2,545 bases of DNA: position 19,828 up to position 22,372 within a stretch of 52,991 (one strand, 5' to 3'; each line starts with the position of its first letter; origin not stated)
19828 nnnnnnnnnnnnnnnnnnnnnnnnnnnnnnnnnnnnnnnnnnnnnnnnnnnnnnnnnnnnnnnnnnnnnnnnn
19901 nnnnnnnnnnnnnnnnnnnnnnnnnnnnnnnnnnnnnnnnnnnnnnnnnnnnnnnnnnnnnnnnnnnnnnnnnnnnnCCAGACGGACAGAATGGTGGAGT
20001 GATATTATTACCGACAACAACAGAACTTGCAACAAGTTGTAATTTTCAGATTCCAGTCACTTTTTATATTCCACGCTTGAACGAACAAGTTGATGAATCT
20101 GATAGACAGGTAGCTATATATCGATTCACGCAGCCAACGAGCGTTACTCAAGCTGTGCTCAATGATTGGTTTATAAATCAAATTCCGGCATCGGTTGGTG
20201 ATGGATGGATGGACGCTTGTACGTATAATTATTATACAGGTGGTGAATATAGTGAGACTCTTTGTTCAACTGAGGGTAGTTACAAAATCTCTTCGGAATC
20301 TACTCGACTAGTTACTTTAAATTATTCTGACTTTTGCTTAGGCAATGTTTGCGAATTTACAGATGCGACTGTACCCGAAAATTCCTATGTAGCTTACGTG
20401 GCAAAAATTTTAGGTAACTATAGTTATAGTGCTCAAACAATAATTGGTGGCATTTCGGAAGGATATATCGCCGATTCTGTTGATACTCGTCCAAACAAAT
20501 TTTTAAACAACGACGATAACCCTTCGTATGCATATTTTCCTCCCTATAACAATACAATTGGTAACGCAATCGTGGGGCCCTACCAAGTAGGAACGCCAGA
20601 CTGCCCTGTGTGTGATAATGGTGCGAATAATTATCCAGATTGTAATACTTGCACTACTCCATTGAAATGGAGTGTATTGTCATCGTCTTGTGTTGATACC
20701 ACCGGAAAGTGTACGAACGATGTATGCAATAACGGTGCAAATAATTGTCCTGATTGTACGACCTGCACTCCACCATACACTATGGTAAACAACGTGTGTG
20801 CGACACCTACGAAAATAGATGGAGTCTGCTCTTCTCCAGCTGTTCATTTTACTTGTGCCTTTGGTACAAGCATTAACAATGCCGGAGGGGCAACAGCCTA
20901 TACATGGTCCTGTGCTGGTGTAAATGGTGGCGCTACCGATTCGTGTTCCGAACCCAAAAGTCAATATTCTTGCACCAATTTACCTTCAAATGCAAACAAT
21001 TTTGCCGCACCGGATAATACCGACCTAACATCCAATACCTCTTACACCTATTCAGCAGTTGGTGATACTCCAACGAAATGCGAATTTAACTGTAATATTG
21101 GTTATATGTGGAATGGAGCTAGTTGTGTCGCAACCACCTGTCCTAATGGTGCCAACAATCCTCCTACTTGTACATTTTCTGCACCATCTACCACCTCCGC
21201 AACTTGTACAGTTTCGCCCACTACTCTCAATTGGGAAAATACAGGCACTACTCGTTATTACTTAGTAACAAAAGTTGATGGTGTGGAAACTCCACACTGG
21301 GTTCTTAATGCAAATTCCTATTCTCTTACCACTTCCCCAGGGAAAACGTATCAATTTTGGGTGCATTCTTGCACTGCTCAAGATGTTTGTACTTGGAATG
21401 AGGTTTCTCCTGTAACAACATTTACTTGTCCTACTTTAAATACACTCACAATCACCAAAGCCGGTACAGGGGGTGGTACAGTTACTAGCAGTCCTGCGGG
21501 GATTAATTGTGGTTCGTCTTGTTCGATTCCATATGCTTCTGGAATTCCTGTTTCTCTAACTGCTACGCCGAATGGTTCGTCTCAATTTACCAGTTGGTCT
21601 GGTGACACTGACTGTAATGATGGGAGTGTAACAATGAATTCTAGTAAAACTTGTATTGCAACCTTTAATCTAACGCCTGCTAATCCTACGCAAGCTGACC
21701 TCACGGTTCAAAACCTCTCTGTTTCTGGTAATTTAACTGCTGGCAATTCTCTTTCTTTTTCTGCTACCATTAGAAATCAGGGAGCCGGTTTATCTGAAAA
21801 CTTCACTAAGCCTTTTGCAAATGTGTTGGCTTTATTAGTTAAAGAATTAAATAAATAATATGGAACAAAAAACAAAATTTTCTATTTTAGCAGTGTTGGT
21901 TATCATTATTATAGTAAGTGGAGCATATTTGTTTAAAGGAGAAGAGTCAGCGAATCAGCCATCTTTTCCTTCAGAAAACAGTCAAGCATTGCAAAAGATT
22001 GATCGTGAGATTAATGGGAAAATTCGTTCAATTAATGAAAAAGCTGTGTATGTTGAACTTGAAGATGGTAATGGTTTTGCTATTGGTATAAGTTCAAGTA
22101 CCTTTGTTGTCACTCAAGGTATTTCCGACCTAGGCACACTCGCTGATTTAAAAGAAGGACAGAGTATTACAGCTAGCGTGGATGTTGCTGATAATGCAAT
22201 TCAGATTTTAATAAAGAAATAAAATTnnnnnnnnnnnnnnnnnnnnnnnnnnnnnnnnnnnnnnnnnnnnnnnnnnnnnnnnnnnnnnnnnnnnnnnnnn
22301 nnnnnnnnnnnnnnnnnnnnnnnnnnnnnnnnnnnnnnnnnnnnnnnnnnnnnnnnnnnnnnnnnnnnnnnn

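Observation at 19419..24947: Duplicated module of small membrane protein plus giant Cys-rich secreted protein, directly upstream of the pilus genes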

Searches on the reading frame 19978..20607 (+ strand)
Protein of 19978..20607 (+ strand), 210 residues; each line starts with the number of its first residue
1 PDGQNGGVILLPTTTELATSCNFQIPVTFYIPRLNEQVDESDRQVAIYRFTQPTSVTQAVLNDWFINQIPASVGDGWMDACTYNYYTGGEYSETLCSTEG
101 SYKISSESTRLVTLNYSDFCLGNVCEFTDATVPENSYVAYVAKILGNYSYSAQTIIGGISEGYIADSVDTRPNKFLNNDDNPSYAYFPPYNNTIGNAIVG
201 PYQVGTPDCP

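Call 45: predict_structure(alignment_id=A2)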
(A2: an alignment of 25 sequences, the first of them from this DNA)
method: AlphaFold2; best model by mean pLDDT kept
length: 210 residues; sequences in the alignment: 25
mean_pLDDT: 88.3   pTM: 0.85
mean pLDDT of the five models: 88.3, 86.1, 84.9, 84.6, 83.2
residues with pLDDT >= 90: 135; 70-90: 56; 50-70: 12; < 50: 7
segments of 3 or more residues with pLDDT < 50: 1-5
pLDDT, mean of each block of 10 residues (from residue 1): 55 58 89 91 97 97 97 95 81 82 96 96 95 94 96 86 90 96 90 93 79
secondary structure, 60 per line:
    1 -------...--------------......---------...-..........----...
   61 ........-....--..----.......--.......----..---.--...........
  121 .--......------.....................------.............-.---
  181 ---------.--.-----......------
elements in order: E8-10 E25-30 E44-53 H58-68 E82-88 E91-97 E110-115 H116-119 E124-129 E136-156 E163-175 E199-204

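Call 48: fold_search(model_id=the predicted structure, library=pdb)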
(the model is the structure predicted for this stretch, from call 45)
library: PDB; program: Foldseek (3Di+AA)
matches with E <= 10: 399; with E <= 0.001: 0
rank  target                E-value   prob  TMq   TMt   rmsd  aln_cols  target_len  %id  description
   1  5zu4_A                8.1e-02  0.07  0.14  0.11  21.1       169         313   15  Crystal structure of Lamprey immune protein (released 2019-06-12)
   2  8flw_H                1.3e-01  0.23  0.20  0.28  16.6       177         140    4  Cryo-EM Structure of PGT145 DU303 Fab in complex with BG505 DS-SOSIP.664 (released 2023-05-31)
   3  3imn                  1.4e-01  0.04  0.11  0.08  24.6       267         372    7  Crystal structure of heparin lyase I from Bacteroides thetaiotaomicron (released 2009-09-29)
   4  9d3d_H                1.7e-01  0.38  0.25  0.35  15.6       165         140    7  Cryo-EM structure of PGT145 R100aS Fab bound to HIV-1 BG505 DS-SOSIP.664 Env trimer (released 2024-12-25)
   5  8huy_A                2.2e-01  0.03  0.11  0.06  20.0       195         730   11  N-acetyl-(R)-beta-phenylalanine acylase (released 2023-03-15)
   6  5zu4_B                2.5e-01  0.06  0.15  0.11  18.8       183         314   13  Crystal structure of Lamprey immune protein (released 2019-06-12)
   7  8tmb_H                2.6e-01  0.18  0.20  0.31  14.1       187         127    7  Cryo-EM structure of CorA in complex with conformation-specific synthetic antibody C12 and 20 mM MgCl2, State MG20-1 (released 2025-02-12)
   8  7wn1_C                3.1e-01  0.05  0.11  0.17  17.9       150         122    8  Structure of PfNT1(Y190A) in complex with nanobody 48 and inosine (released 2023-02-01)
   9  9evs_1S               3.9e-01  0.04  0.14  0.18  16.9       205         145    7  Structure of the flowering plant mitoribosome with P-site tRNA (released 2025-09-03)
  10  3j3v_R                4.4e-01  0.05  0.12  0.20  15.4       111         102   11  Atomic model of the immature 50S subunit from Bacillus subtilis (state I-a) (released 2013-06-12)
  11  8tgo_O                4.6e-01  0.06  0.13  0.19  16.8       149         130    9  Crystal structure of the BG505 triple tandem trimer gp140 HIV-1 Env in complex with PGT124 and 35O22 (released 2024-04-17)
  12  9hlz_NN               4.6e-01  0.03  0.13  0.18  17.5       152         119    9  Translational activators Aep1, Aep2 and Atp25 in complex with mRNA and the yeast mitochondrial ribosome (released 2025-12-17)
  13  8a22_Ap               4.9e-01  0.03  0.13  0.13  20.5       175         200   10  Structure of the mitochondrial ribosome from Polytomella magna (released 2022-11-16)
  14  6pci_H                4.9e-01  0.03  0.12  0.16  20.6       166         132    7  EBOV GPdMuc (Makona) in complex with rEBOV-520 and rEBOV-548 Fabs (released 2020-03-11)
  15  3zxg_A                4.9e-01  0.02  0.12  0.09  23.0       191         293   11  lysenin sphingomyelin complex (released 2012-09-19)
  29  6lhz                  7.7e-01  0.02  0.09  0.11  22.3       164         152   12  Structure of aerolysin-like protein (Bombina maxima) (released 2020-06-10)
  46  6rb9_A                1.2e+00  0.02  0.12  0.10  27.8       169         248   13  The pore structure of Clostridium perfringens epsilon toxin (released 2019-06-19)
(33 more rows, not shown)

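Call 53: fold_search(model_id=the predicted structure, library=viral)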
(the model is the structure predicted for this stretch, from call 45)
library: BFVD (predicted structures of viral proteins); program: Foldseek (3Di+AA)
matches with E <= 10: 305; with E <= 0.001: 0
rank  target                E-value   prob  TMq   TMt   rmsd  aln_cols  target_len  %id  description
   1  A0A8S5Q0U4            2.4e-01  0.02  0.09  0.06  19.6       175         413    8  Ubiquitin-like protein [CrAss-like virus sp. ctjK323]
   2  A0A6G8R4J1            2.6e-01  0.04  0.13  0.08  30.6       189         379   13  (no name in the UniProt tables at hand)
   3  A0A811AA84            2.9e-01  0.04  0.13  0.07  23.2       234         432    7  (no name in the UniProt tables at hand)
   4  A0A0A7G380            4.1e-01  0.08  0.20  0.18  24.6       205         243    7  Glycoprotein C (Fragment) [Canid alphaherpesvirus 1]
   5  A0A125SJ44            4.3e-01  0.03  0.10  0.12  18.8       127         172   11  (no name in the UniProt tables at hand)
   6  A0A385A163            5.4e-01  0.08  0.19  0.10  20.9       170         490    5  (no name in the UniProt tables at hand)
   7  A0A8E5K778            5.7e-01  0.03  0.13  0.08  29.6       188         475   12  (no name in the UniProt tables at hand)
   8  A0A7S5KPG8            6.4e-01  0.02  0.11  0.11  16.5       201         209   11  Uncharacterized protein [Bacteriophage DSS3_VP1]
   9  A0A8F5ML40            6.7e-01  0.02  0.12  0.07  22.1       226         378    7  (no name in the UniProt tables at hand)
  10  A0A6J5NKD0            6.7e-01  0.02  0.12  0.04  18.4       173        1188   12  Uncharacterized protein [uncultured Caudovirales phage]
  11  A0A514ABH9            7.1e-01  0.13  0.13  0.17  15.7        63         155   17  (no name in the UniProt tables at hand)
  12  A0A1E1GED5            7.1e-01  0.03  0.11  0.16  29.6       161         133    9  (no name in the UniProt tables at hand)
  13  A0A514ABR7            7.6e-01  0.03  0.11  0.14  16.9       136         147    9  (no name in the UniProt tables at hand)
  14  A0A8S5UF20            7.6e-01  0.03  0.16  0.07  21.6       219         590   10  Structural protein [Myoviridae sp. ctcyQ27]
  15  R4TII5                8.0e-01  0.05  0.14  0.05  16.5       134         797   11  (no name in the UniProt tables at hand)
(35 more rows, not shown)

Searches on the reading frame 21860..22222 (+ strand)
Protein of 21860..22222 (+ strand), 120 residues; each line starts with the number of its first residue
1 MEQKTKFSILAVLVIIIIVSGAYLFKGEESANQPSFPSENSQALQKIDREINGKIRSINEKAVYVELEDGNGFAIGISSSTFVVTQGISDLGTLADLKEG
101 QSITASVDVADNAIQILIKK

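Call 3: search_protein_families(library=pfam, proteins=[window:21860-22222:+], max_evalue=0.1)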
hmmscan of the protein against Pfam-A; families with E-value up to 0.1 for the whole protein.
window:21860-22222:+ (120 aa): 3 families
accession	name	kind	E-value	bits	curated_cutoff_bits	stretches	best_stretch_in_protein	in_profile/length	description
PF25686.1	Betaherpes_U91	-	0.022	14.7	27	1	3-34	12-43/157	Betaherpesvirus U91 protein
PF07076.17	DUF1344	-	0.057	13.7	23.1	0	50-75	3-28/60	Protein of unknown function (DUF1344)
PF05379.17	Peptidase_C23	-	0.08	13.5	25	0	41-85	10-57/88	Carlavirus endopeptidase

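Call 7: search_protein_families(library=ncbifam, proteins=[window:21860-22222:+], max_evalue=0.1)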
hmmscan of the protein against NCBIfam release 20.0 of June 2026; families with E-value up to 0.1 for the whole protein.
window:21860-22222:+ (120 aa): 0 families
